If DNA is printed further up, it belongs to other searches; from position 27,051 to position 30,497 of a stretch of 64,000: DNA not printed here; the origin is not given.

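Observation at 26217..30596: Low-GC two-gene islet encoding a PD-(D/E)xK-like nuclease and a 1049-aa Ski2-like helicase: candidate anti-phage module (divergent Hachiman or an unclassified relative)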

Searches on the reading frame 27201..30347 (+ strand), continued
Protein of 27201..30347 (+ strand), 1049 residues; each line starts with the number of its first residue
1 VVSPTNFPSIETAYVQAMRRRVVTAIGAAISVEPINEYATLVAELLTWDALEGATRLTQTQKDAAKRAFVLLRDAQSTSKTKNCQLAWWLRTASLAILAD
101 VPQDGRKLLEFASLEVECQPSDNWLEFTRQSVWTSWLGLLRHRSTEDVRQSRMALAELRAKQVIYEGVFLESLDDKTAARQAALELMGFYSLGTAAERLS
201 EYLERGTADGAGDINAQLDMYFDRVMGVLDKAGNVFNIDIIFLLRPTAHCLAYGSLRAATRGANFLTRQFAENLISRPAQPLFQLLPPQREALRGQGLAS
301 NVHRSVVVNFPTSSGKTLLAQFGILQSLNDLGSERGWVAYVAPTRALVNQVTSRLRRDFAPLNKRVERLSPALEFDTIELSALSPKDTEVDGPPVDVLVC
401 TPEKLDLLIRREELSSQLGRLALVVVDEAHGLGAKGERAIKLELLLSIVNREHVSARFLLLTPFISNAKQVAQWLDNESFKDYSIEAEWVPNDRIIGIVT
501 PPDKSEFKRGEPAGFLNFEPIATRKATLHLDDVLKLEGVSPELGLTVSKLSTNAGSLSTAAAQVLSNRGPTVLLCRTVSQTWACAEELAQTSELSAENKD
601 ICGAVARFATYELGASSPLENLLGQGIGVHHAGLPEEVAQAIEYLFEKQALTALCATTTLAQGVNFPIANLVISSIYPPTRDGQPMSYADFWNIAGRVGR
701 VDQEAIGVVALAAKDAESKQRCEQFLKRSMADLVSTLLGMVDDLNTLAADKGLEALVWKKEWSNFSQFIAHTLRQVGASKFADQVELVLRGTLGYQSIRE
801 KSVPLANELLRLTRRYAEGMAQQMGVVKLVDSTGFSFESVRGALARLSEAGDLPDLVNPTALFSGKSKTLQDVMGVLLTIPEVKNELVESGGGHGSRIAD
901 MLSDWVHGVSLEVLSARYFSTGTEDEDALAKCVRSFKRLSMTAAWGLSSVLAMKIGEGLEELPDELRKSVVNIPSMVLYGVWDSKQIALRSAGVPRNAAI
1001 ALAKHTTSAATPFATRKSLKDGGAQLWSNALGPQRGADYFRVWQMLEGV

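Call 75: fold_search(model_id=the predicted structure, library=pdb)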
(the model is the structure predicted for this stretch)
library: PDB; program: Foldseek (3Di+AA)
matches with E <= 10: 790; with E <= 0.001: 270
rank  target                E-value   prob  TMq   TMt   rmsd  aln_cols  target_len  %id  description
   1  8vx9_B                1.3e-26  1.00  0.71  0.64   6.8      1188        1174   18  Structure of HamAB apo complex from the Escherichia coli Hachiman defense system (released 2024-03-13)
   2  8vxa_A                1.0e-25  1.00  0.71  0.66   6.4      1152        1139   18  Structure of HamB-DNA complex, conformation 1, from the Escherichia coli Hachiman defense system (released 2024-03-13)
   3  8vxy_B                8.4e-24  1.00  0.71  0.65   6.7      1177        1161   17  Structure of HamA(E138A,K140A)B-plasmid DNA complex from the Escherichia coli Hachiman defense system (released 2024-03-13)
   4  2va8_A                2.7e-20  1.00  0.44  0.63   8.6       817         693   20  DNA Repair Helicase Hel308 (released 2008-01-15)
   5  2va8_B                1.1e-19  1.00  0.46  0.66   7.7       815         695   20  DNA Repair Helicase Hel308 (released 2008-01-15)
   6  9bh7_A                3.9e-18  1.00  0.52  0.69   6.9       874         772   16  Human DNA polymerase theta helicase domain dimer in the apo form (released 2024-05-01)
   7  9bpa_A                3.0e-17  1.00  0.51  0.69   6.9       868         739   17  Human DNA polymerase theta helicase domain in complex with inhibitor AB25583, tetramer form (released 2024-08-28)
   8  9bh6_A                3.5e-17  1.00  0.53  0.69   6.8       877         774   16  Human DNA polymerase theta helicase domain tetramer in the apo form (released 2024-05-01)
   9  9b15_B                5.8e-17  1.00  0.46  0.67   7.4       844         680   18  Superfamily 2 helicase Hel308 containing the beta-hairpin from DNA pol theta helicase-like domain (released 2025-03-19)
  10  2zj8                  6.5e-17  1.00  0.47  0.67   7.6       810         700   18  Archaeal DNA helicase Hjm apo state in form 2 (released 2009-02-10)
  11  5a9j_B                6.8e-17  1.00  0.52  0.66   6.9       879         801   16  Crystal structure of the Helicase domain of human DNA polymerase theta, apo-form (released 2015-12-16)
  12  5aga                  7.4e-17  1.00  0.47  0.61   8.0       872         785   16  Crystal structure of the Helicase domain of human DNA polymerase theta in complex with AMPPNP (released 2015-02-25)
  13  5a9j_C                1.1e-16  1.00  0.51  0.66   7.5       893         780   16  Crystal structure of the Helicase domain of human DNA polymerase theta, apo-form (released 2015-12-16)
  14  5yzg_D                1.2e-16  1.00  0.38  0.23  34.1      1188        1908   14  The Cryo-EM Structure of Human Catalytic Step I Spliceosome (C complex) at 4.1 angstrom resolution (released 2018-08-08)
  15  9b15_A                1.5e-16  1.00  0.45  0.65   8.0       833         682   18  Superfamily 2 helicase Hel308 containing the beta-hairpin from DNA pol theta helicase-like domain (released 2025-03-19)
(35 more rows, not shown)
